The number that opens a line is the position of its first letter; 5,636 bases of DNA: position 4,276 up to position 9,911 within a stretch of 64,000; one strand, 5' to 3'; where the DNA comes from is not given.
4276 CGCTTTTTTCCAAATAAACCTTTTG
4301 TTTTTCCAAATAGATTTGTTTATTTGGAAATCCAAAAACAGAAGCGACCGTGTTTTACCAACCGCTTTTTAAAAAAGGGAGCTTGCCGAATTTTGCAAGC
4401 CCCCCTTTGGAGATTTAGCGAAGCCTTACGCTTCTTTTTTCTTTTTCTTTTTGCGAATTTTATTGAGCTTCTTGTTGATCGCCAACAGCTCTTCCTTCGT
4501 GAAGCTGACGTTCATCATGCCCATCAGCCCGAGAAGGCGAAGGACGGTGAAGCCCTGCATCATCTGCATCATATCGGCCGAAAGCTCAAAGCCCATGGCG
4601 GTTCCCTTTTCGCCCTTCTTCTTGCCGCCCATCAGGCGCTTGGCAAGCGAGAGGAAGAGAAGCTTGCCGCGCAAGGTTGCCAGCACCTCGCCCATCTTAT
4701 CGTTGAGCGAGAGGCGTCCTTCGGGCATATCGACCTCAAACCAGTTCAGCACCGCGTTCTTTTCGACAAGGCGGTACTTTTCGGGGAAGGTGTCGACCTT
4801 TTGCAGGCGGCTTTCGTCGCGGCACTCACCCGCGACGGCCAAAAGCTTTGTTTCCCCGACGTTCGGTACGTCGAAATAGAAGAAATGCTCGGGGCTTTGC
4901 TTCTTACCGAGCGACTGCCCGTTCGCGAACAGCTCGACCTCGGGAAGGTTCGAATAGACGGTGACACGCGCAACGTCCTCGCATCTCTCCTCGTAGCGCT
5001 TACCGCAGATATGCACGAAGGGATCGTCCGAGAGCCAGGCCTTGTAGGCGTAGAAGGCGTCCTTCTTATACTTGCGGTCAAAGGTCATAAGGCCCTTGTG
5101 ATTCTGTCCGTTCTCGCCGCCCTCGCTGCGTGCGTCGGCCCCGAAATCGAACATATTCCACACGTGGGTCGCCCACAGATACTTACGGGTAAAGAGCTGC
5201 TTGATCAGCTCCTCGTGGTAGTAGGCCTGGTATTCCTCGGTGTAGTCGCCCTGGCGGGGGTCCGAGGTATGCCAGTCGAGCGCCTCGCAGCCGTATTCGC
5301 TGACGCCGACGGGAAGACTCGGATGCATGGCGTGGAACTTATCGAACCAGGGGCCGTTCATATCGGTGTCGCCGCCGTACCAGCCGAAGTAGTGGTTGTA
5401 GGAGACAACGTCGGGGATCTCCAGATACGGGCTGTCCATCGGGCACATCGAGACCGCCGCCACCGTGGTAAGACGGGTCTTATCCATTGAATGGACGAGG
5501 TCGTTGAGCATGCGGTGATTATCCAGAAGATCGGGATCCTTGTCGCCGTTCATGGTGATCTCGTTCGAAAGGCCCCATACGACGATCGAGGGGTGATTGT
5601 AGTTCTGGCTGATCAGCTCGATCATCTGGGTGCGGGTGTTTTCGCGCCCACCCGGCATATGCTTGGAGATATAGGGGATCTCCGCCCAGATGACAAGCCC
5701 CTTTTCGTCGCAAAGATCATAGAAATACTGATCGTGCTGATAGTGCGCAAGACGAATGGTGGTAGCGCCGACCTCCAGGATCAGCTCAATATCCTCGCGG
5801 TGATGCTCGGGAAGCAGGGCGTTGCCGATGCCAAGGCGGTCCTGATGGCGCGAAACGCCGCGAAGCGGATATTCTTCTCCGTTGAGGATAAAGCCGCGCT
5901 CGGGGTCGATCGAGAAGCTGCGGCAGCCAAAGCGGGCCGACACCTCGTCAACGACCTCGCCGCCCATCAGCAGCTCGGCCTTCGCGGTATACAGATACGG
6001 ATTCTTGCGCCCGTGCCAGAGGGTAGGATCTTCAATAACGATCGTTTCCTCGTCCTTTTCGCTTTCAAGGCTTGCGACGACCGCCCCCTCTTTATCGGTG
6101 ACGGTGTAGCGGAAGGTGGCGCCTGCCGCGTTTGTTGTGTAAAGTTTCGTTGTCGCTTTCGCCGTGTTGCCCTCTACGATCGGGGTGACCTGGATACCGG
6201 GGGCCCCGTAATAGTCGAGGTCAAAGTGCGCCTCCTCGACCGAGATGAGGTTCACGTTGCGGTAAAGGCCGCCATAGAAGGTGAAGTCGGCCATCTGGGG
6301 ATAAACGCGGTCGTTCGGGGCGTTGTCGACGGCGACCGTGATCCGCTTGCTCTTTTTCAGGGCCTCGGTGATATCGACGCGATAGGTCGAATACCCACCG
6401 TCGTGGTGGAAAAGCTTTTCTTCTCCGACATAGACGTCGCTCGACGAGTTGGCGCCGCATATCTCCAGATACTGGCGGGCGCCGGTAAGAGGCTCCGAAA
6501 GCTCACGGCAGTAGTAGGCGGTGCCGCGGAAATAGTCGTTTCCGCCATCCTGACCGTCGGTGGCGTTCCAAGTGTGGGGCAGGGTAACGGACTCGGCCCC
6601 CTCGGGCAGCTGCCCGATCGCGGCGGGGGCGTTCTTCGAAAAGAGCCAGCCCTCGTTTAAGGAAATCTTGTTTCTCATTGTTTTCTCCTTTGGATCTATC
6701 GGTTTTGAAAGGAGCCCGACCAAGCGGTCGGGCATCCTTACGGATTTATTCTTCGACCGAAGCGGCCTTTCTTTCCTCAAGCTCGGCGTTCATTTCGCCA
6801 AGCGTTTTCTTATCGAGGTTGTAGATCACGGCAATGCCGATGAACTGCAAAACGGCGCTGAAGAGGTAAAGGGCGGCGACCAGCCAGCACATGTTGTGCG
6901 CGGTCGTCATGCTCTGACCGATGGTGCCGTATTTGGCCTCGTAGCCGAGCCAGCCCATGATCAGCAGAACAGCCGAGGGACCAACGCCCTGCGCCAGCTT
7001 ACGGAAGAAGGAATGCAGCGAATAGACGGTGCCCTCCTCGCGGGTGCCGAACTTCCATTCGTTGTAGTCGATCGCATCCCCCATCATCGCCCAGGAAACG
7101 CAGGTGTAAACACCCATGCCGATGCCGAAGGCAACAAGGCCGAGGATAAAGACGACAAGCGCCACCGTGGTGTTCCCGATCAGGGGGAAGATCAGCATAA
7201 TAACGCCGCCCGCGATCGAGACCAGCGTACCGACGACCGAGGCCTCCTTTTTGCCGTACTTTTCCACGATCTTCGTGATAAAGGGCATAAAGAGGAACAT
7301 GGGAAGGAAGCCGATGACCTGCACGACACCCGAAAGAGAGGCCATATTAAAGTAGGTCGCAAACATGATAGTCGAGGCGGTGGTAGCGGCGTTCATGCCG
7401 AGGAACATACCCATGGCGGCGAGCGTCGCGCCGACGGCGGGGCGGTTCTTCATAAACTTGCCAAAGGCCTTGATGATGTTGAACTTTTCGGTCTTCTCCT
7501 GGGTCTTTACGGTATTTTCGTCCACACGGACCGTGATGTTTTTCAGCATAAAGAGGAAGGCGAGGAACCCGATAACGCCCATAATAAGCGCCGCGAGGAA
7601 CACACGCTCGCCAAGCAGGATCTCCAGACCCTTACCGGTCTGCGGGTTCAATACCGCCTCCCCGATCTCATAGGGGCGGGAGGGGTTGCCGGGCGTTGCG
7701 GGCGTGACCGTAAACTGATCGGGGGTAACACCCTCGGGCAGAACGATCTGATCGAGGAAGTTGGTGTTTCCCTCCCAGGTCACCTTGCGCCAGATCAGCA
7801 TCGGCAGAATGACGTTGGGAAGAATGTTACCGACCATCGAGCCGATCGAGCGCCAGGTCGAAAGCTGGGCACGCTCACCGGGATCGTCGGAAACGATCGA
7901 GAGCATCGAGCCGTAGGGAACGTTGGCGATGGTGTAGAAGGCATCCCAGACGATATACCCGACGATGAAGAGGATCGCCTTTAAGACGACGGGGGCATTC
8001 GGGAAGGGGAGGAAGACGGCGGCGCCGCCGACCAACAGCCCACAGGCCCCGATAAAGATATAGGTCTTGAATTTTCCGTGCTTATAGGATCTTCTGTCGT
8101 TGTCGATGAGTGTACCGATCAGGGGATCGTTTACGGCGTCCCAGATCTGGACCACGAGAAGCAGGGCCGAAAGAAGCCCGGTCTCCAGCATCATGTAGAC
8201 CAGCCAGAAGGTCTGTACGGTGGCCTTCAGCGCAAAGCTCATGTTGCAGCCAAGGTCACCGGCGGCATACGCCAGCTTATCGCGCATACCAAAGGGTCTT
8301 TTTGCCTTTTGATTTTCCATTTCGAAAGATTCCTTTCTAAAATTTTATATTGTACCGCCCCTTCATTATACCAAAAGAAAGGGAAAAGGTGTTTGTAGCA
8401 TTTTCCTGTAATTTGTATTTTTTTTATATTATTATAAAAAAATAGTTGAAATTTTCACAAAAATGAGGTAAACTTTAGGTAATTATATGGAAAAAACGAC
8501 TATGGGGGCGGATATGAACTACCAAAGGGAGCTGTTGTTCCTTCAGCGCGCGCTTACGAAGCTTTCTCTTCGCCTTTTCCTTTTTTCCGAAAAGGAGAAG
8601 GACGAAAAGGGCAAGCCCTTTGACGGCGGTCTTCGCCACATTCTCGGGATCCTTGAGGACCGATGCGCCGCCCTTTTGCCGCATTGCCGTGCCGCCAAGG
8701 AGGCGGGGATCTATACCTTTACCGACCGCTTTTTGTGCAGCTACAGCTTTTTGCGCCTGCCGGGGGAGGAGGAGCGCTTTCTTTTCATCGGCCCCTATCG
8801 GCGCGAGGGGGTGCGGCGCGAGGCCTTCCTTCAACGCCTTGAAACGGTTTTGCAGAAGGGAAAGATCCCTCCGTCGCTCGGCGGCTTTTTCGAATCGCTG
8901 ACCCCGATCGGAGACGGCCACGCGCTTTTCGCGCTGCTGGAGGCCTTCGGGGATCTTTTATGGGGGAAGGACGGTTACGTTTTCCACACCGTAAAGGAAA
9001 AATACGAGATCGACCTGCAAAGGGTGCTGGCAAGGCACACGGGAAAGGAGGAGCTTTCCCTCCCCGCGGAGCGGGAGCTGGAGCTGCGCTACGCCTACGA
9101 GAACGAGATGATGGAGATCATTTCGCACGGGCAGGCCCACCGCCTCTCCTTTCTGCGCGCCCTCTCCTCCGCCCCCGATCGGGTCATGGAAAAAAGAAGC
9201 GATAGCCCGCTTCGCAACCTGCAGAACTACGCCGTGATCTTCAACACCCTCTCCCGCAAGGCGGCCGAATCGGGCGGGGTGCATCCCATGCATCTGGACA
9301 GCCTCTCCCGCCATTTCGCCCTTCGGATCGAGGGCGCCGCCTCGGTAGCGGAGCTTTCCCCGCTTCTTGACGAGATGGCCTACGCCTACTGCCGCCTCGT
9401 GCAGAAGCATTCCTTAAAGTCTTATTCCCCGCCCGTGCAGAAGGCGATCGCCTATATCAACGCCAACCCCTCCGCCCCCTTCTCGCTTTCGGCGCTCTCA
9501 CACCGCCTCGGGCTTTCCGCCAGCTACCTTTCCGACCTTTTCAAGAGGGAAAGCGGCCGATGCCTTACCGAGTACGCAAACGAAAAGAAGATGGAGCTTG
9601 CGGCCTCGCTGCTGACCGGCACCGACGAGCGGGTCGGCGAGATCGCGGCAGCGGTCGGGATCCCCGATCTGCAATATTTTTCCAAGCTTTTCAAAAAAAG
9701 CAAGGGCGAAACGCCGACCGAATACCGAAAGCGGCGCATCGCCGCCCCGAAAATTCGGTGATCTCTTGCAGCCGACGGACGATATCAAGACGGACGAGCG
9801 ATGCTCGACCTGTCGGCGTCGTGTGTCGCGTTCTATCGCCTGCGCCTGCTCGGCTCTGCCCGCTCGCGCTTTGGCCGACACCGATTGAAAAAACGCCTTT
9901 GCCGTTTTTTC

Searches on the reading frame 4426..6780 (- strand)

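Call 61: search_protein_families(library=pfam, proteins=[window:4426-6780:-], max_evalue=0.00001)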
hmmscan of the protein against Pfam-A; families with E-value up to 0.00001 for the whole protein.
window:4426-6780:- (784 aa): 3 families
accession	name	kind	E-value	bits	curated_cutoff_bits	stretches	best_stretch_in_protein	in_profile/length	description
PF02836.23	Glyco_hydro_2_C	-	2.1e-28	99.8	21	1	296-580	7-295/302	Glycosyl hydrolases family 2, TIM barrel domain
PF00703.27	Glyco_hydro_2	-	2e-11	45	23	1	196-287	6-109/109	Glycosyl hydrolases family 2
PF16355.11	DUF4982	-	9.8e-09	35.5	23.9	1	603-639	3-42/61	Domain of unknown function (DUF4982)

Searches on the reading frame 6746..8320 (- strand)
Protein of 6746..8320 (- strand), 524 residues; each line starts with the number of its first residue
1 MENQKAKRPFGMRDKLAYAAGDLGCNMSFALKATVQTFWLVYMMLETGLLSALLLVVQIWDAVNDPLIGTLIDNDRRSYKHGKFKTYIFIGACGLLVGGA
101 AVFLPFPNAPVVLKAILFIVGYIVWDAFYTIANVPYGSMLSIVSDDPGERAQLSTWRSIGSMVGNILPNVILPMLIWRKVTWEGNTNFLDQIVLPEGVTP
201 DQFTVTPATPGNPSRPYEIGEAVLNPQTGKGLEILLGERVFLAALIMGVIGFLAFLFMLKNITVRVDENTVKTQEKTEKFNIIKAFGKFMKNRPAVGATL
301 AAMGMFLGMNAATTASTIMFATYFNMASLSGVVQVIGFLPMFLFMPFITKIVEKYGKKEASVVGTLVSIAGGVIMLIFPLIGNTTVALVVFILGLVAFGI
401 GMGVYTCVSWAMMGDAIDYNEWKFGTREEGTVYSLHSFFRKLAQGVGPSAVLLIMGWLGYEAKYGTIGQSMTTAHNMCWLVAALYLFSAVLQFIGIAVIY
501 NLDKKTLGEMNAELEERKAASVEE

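Call 61: search_protein_families(library=pfam, proteins=[window:6746-8320:-], max_evalue=0.00001)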
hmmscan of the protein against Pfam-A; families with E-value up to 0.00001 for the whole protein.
window:6746-8320:- (524 aa): 2 families
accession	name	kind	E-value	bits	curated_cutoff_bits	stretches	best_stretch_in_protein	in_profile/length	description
PF13347.12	MFS_2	-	2.3e-60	204.8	27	1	18-500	2-421/427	MFS/sugar transport protein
PF07690.21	MFS_1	-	1.8e-16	60.5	33.4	1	243-448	153-347/347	Major Facilitator Superfamily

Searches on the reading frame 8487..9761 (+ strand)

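Call 61: search_protein_families(library=pfam, proteins=[window:8487-9761:+], max_evalue=0.00001)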
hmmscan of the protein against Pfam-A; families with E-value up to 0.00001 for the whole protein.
window:8487-9761:+ (424 aa): 2 families
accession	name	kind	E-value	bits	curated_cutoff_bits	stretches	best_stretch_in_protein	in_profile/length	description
PF12833.13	HTH_18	-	3.2e-19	69.4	33.6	1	337-416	1-80/80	Helix-turn-helix domain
PF00165.29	HTH_AraC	-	1.6e-15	57.2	26.6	1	379-415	7-42/42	Bacterial regulatory helix-turn-helix proteins, AraC family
